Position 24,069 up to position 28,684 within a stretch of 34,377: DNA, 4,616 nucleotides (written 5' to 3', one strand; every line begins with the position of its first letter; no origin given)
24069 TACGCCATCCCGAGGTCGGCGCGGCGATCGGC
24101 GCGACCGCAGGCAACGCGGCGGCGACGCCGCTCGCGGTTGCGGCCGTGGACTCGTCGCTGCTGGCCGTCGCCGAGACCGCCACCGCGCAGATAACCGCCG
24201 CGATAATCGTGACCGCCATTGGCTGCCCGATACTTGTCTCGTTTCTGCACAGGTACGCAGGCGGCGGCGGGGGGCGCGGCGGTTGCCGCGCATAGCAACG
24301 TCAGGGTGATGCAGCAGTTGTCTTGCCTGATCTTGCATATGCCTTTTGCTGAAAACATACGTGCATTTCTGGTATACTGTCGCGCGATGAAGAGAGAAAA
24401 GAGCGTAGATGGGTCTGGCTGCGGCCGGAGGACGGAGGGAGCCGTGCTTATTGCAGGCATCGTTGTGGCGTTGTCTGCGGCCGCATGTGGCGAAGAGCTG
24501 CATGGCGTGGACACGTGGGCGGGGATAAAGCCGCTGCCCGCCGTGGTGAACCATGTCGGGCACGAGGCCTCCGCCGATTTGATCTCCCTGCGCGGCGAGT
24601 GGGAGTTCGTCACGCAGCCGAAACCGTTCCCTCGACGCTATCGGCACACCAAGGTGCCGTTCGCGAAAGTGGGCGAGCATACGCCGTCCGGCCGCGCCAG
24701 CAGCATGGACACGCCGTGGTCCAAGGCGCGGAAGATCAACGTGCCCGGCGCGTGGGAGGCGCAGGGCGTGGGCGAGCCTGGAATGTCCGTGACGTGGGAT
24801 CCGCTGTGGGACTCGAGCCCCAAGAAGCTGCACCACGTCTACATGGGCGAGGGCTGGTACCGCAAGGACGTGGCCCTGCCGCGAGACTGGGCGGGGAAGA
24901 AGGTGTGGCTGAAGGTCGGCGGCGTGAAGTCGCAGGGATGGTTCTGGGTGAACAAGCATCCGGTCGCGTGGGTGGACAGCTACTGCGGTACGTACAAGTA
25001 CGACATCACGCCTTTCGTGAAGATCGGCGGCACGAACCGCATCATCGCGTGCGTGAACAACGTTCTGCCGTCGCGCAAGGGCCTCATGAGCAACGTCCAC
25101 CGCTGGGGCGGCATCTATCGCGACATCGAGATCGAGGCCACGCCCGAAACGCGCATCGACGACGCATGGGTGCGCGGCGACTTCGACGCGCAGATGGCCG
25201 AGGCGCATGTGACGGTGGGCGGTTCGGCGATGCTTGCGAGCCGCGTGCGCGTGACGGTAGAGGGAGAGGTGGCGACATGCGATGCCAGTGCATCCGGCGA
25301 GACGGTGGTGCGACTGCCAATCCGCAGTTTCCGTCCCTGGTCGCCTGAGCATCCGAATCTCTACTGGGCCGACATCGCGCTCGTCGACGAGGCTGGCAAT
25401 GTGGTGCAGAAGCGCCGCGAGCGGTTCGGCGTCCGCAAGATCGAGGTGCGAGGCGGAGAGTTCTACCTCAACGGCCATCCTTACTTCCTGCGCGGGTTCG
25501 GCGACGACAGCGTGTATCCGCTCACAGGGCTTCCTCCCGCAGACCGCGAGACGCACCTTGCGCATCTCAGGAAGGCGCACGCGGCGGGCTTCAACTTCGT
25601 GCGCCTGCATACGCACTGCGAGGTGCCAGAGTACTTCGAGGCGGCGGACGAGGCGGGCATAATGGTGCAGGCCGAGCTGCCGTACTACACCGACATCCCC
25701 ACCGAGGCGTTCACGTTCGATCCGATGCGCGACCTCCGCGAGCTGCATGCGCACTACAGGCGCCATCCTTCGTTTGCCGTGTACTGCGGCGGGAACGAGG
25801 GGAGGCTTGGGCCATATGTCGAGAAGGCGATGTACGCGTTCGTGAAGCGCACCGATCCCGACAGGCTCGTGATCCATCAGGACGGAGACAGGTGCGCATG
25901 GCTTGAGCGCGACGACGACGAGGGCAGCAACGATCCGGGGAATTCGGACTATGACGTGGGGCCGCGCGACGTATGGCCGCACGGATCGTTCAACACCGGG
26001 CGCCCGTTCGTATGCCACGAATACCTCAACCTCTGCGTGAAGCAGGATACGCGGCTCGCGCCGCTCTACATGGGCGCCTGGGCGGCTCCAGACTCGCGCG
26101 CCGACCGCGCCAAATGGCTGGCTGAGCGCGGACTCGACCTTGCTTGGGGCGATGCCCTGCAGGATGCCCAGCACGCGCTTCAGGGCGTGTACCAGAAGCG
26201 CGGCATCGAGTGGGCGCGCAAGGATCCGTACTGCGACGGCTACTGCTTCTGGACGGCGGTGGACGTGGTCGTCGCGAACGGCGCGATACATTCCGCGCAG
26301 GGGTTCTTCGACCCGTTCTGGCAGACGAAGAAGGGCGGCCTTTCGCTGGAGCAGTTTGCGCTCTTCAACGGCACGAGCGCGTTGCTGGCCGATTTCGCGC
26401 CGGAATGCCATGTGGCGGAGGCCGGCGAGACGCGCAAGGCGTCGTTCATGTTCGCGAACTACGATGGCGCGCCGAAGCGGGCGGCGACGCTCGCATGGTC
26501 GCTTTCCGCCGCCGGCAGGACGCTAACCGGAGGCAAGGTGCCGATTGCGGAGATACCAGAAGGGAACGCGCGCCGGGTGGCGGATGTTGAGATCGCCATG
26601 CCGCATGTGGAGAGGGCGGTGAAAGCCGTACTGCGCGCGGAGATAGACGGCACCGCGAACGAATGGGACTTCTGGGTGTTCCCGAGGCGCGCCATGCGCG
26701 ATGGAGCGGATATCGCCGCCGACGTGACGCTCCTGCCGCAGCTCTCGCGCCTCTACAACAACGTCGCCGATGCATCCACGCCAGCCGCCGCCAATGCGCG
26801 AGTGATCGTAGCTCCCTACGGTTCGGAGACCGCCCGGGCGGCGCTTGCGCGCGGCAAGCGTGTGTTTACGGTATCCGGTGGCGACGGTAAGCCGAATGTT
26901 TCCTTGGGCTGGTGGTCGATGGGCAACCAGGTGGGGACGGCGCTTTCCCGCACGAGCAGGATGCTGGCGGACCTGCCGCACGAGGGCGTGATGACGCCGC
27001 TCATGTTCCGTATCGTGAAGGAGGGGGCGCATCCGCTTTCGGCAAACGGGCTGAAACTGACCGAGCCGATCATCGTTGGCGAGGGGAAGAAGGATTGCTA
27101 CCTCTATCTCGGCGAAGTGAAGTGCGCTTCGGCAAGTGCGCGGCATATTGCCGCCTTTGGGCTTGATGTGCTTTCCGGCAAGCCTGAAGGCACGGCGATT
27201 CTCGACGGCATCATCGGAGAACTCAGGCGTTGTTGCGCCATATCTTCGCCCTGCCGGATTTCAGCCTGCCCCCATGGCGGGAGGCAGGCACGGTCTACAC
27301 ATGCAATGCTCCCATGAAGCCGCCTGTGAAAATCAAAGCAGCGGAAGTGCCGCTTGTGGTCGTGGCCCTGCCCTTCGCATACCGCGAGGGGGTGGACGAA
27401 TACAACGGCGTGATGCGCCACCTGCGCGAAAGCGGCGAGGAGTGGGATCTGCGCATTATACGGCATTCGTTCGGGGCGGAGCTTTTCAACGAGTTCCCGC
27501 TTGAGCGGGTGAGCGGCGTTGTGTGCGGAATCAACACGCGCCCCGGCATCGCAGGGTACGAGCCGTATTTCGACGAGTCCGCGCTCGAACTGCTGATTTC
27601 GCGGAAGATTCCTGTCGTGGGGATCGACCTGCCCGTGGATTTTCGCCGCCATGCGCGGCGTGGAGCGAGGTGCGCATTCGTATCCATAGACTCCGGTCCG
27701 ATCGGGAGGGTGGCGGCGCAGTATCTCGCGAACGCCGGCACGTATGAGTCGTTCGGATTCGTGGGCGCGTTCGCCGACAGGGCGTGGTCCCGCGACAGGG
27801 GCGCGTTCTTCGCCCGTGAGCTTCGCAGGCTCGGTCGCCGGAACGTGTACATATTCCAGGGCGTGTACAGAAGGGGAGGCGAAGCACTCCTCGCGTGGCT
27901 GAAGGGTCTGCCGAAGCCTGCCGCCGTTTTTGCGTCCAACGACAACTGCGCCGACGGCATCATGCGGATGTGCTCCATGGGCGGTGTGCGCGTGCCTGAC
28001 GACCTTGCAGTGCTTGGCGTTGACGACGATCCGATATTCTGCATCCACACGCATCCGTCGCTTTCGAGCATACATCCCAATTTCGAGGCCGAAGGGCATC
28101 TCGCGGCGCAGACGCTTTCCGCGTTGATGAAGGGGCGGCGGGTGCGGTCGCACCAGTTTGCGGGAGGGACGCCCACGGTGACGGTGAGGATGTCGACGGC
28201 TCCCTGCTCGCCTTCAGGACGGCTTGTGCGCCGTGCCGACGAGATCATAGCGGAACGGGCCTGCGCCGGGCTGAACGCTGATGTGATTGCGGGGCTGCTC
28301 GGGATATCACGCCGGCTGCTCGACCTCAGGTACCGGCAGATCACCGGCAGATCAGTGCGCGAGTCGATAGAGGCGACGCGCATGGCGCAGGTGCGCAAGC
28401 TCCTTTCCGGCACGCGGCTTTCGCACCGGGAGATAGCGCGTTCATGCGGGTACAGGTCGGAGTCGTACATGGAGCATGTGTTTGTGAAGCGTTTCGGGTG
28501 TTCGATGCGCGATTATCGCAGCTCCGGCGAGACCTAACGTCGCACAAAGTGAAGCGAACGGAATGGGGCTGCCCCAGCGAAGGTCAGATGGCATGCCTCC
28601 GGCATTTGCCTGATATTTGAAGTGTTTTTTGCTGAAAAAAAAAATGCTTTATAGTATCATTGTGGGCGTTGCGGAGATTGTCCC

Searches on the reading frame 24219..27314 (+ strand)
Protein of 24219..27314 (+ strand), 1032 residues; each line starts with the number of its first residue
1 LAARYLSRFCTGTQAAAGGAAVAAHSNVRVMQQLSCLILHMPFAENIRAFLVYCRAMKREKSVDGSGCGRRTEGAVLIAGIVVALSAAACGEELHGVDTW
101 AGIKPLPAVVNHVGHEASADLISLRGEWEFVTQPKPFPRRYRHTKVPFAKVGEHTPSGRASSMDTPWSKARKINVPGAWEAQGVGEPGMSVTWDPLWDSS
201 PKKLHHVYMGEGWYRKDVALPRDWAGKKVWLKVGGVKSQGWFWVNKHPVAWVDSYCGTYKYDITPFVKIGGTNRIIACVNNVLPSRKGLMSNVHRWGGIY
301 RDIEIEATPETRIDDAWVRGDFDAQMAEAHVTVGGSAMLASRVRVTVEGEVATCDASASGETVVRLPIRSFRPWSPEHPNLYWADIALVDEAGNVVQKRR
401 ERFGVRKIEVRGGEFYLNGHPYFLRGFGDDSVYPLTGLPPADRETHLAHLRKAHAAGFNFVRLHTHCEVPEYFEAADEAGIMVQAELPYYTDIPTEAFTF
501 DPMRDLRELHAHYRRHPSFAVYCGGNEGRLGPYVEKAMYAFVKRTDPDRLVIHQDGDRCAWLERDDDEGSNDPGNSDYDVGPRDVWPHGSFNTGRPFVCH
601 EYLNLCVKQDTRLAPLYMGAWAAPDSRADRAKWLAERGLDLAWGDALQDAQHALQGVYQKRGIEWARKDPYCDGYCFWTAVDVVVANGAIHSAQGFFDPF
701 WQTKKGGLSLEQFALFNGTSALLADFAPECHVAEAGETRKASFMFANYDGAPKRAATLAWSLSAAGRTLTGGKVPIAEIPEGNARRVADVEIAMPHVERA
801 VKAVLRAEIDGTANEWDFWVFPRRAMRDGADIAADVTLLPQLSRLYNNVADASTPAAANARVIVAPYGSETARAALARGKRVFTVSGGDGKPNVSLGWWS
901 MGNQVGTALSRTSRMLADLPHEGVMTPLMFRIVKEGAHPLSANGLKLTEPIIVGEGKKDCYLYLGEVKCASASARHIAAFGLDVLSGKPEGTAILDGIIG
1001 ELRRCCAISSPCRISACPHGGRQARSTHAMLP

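Call 36: search_protein_families(library=pfam, proteins=[window:24219-27314:+], max_evalue=0.01)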
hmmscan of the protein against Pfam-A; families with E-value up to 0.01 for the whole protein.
window:24219-27314:+ (1032 aa): 4 families
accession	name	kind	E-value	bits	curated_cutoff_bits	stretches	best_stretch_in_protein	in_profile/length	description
PF02837.24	Glyco_hydro_2_N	-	1.1e-16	61.7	28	1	123-309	3-169/169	Glycosyl hydrolases family 2, sugar binding domain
PF00703.27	Glyco_hydro_2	-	1.2e-09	39.3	23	1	311-406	1-109/109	Glycosyl hydrolases family 2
PF02836.23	Glyco_hydro_2_C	-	2e-07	30.9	21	1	408-560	1-167/302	Glycosyl hydrolases family 2, TIM barrel domain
PF22666.2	Glyco_hydro_2_N2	-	2.4e-05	24.9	27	1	193-276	31-114/167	Glycosyl hydrolase 2 galactose-binding domain-like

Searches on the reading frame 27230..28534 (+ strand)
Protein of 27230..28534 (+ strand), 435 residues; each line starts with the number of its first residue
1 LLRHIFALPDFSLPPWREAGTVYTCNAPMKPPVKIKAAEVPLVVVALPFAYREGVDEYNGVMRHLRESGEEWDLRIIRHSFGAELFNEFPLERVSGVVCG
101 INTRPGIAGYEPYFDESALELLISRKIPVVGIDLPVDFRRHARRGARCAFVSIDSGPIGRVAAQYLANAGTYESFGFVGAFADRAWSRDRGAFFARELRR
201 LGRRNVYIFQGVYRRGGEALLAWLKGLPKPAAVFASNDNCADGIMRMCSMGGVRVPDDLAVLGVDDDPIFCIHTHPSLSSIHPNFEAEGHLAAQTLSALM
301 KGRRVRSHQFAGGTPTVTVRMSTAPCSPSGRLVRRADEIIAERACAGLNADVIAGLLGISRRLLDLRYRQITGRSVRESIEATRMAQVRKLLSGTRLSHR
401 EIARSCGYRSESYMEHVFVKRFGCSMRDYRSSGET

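Call 36: search_protein_families(library=pfam, proteins=[window:27230-28534:+], max_evalue=0.01)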
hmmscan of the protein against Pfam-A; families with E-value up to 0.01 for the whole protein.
window:27230-28534:+ (435 aa): 4 families
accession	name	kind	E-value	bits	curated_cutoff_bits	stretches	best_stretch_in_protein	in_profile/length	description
PF13377.12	Peripla_BP_3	-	3.5e-26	92.7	26.5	1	163-323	1-167/167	Periplasmic binding protein-like domain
PF12833.13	HTH_18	-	7.1e-14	52.3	33.6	1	354-431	2-79/80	Helix-turn-helix domain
PF00165.29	HTH_AraC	-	5e-08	33.3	26.6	1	400-430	12-41/42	Bacterial regulatory helix-turn-helix proteins, AraC family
PF13407.12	Peripla_BP_4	-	0.00011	22.3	35.1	1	117-303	71-257/258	Periplasmic binding protein domain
